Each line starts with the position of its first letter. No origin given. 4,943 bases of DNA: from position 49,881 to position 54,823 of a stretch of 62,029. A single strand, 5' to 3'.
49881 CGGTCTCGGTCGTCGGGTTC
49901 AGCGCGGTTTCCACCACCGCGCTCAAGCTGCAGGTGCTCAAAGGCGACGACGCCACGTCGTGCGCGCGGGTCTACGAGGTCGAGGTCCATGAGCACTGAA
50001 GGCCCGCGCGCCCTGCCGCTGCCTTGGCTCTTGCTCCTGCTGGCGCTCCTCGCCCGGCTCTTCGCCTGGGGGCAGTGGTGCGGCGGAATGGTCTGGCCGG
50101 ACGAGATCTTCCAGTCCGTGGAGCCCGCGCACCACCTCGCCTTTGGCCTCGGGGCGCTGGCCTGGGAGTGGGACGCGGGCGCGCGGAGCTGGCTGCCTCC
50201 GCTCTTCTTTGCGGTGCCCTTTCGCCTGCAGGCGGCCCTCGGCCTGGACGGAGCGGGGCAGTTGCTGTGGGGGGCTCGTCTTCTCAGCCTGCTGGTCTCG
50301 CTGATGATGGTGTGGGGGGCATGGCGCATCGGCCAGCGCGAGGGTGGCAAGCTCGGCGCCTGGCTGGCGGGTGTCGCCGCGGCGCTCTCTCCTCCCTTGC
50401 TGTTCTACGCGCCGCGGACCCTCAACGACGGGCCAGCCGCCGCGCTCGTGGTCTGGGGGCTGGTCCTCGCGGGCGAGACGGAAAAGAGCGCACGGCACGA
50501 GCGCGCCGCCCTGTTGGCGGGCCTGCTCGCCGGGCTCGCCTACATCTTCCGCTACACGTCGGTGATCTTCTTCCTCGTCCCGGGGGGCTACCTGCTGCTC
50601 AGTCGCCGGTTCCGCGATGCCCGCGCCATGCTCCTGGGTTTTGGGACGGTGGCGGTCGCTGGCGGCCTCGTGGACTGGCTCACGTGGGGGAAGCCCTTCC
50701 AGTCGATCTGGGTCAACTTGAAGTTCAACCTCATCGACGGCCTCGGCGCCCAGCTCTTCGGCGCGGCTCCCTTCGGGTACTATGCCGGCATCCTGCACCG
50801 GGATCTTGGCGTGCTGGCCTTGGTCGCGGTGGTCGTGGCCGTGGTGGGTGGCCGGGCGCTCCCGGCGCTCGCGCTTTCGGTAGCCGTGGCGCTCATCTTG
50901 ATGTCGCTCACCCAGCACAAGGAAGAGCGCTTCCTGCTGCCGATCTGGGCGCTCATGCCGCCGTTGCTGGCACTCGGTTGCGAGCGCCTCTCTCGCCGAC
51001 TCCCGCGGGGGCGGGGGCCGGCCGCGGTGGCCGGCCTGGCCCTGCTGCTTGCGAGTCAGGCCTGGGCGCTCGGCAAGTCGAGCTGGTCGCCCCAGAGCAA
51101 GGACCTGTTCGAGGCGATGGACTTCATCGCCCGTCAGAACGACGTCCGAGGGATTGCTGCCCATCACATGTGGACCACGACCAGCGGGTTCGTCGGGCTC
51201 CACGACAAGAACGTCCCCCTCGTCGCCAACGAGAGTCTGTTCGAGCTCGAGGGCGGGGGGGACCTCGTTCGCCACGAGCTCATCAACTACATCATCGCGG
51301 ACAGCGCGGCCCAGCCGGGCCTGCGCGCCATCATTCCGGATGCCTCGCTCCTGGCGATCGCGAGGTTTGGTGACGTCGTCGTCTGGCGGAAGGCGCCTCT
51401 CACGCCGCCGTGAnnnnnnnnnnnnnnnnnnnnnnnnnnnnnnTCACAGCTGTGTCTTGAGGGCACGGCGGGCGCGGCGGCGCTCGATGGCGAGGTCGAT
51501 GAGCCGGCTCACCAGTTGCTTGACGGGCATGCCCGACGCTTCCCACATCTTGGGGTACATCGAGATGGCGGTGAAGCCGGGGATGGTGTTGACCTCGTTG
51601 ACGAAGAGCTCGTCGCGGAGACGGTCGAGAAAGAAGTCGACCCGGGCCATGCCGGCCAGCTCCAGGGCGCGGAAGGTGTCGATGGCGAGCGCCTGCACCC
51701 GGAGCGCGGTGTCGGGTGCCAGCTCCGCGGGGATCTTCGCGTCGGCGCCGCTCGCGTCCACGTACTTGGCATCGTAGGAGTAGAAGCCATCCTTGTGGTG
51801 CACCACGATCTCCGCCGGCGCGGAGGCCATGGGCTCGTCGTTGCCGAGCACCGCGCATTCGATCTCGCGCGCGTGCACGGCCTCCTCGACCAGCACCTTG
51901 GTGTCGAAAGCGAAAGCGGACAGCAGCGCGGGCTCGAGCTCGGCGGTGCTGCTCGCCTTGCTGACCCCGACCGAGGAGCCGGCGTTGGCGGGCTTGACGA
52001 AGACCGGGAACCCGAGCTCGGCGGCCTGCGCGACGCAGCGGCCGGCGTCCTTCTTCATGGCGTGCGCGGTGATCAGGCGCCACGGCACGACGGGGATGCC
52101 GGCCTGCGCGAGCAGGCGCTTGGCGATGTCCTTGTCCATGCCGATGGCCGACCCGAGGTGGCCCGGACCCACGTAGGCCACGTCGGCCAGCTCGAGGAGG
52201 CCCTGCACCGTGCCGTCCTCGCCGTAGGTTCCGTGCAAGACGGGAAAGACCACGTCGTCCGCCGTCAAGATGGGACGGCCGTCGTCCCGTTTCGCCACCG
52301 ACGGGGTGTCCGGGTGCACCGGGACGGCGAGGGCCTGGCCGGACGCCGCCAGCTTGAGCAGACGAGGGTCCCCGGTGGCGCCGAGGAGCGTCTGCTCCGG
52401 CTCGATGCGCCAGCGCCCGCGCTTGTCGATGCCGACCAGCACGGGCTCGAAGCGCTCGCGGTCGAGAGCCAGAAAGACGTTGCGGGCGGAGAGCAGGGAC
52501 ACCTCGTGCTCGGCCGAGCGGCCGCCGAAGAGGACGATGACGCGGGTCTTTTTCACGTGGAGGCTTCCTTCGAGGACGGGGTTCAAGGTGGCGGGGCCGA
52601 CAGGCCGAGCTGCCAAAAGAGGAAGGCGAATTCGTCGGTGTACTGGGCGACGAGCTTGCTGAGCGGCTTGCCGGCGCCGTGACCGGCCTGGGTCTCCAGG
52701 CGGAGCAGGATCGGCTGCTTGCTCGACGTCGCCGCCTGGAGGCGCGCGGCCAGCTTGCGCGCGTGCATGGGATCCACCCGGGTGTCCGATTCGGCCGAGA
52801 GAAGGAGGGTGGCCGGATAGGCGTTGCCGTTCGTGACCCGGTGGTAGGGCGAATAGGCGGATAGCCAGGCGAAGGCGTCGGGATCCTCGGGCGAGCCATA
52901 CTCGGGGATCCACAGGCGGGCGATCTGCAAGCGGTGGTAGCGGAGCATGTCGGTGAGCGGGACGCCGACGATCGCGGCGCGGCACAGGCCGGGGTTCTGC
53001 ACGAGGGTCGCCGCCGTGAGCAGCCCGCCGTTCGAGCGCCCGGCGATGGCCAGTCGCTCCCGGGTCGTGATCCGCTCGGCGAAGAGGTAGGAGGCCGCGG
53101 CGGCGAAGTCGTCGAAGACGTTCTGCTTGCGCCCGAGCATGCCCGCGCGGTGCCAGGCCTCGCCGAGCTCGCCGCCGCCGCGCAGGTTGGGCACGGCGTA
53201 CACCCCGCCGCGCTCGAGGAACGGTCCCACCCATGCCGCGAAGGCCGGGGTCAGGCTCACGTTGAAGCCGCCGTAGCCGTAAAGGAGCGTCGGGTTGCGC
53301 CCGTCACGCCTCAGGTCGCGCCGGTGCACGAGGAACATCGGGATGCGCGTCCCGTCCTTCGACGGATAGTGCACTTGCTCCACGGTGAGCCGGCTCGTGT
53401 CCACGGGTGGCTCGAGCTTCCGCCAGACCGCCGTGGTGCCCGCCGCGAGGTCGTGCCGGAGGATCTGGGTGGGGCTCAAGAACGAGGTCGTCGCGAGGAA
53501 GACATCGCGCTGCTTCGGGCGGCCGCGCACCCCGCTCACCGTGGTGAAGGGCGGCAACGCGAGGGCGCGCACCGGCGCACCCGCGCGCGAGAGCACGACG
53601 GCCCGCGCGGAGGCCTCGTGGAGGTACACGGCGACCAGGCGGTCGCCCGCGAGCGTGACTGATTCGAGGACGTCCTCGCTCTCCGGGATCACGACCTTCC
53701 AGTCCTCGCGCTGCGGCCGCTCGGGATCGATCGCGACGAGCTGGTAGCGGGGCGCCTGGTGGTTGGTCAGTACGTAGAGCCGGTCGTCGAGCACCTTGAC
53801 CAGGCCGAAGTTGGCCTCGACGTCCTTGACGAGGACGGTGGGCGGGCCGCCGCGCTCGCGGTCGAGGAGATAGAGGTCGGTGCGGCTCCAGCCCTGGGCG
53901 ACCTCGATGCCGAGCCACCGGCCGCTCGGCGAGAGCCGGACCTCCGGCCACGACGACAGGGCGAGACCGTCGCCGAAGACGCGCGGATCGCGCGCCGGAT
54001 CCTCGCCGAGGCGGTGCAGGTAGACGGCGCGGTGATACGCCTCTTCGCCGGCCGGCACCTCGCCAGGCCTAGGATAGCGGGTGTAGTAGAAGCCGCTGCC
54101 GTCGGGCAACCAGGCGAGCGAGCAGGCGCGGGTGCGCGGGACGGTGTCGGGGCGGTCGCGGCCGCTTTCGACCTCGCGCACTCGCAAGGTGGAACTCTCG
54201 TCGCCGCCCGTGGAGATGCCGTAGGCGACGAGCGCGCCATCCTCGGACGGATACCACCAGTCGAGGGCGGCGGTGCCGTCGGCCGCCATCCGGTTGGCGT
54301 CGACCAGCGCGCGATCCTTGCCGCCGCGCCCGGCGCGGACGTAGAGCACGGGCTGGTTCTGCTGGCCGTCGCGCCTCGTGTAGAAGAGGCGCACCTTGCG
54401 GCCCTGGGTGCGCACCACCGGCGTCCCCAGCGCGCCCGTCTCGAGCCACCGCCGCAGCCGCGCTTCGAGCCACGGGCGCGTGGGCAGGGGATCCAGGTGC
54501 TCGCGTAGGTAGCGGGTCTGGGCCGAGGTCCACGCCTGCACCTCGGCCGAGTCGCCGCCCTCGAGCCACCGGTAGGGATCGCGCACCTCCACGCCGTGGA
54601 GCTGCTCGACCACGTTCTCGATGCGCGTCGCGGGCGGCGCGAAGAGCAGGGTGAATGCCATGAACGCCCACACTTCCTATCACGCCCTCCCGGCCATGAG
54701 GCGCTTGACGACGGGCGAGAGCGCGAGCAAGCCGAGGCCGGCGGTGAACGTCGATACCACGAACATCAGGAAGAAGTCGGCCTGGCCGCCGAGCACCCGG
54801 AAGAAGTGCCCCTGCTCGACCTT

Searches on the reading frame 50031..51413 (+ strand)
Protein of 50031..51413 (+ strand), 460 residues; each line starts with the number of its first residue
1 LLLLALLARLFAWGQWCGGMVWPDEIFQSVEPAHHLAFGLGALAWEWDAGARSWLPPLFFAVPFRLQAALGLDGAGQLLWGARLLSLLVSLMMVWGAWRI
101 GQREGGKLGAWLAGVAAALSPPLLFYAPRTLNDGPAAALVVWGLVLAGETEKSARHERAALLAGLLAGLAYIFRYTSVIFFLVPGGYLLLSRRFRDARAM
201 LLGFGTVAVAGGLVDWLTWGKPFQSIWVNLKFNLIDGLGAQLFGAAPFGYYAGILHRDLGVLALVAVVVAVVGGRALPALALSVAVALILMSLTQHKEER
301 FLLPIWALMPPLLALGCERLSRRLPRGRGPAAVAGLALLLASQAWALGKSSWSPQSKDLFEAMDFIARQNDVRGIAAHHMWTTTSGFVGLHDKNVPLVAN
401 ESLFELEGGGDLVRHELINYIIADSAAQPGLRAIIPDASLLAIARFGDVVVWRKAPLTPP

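Call 43: search_protein_families(library=pfam, proteins=[window:50031-51413:+])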
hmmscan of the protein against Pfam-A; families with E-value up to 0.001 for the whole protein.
window:50031-51413:+ (460 aa): 4 families
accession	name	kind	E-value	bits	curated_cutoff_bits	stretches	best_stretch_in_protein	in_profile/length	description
PF03901.23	Glyco_transf_22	-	1.4e-44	153.4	23.8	1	20-323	20-337/414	Alg9-like mannosyltransferase family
PF13231.12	PMT_2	-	1.3e-09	38.9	26.1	1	75-209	17-151/160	Dolichyl-phosphate-mannose-protein mannosyltransferase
PF09594.16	GT87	-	2.2e-06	28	25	1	54-291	1-232/237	Glycosyltransferase family 87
PF09913.15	DUF2142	-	7.7e-06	25.4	30.1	1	69-230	115-273/395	Predicted membrane protein (DUF2142)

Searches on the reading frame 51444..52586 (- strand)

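Call 43: search_protein_families(library=pfam, proteins=[window:51444-52586:-])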
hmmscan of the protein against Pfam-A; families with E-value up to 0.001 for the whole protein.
window:51444-52586:- (380 aa): 5 families
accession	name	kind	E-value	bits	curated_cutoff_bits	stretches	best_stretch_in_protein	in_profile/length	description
PF07478.18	Dala_Dala_lig_C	-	1.5e-70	237.3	24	1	158-364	1-204/204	D-ala D-ala ligase C-terminus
PF01820.27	Dala_Dala_lig_N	-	1.9e-33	116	34.6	1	15-141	1-121/121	D-ala D-ala ligase N-terminus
PF02786.22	CPSase_L_D2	-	1.1e-10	41.9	19.8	1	151-334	1-178/211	Carbamoyl-phosphate synthase L chain, ATP binding domain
PF02222.28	ATP-grasp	-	5e-08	33.2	27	1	158-333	2-160/179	ATP-grasp domain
PF08443.16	RimK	-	8.6e-05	22.7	21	0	151-247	3-95/188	RimK-like ATP-grasp domain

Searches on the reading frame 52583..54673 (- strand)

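Call 84: search_protein_families(library=pfam, proteins=[window:52583-54673:-])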
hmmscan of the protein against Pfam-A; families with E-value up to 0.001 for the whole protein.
window:52583-54673:- (696 aa): 2 families
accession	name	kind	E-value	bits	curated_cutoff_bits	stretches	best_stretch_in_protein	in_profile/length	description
PF02897.21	Peptidase_S9_N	-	2.9e-90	303.4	24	1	13-418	1-412/414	Prolyl oligopeptidase, N-terminal beta-propeller domain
PF00326.27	Peptidase_S9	-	2.3e-50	171.5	22.6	1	481-690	5-211/213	Prolyl oligopeptidase family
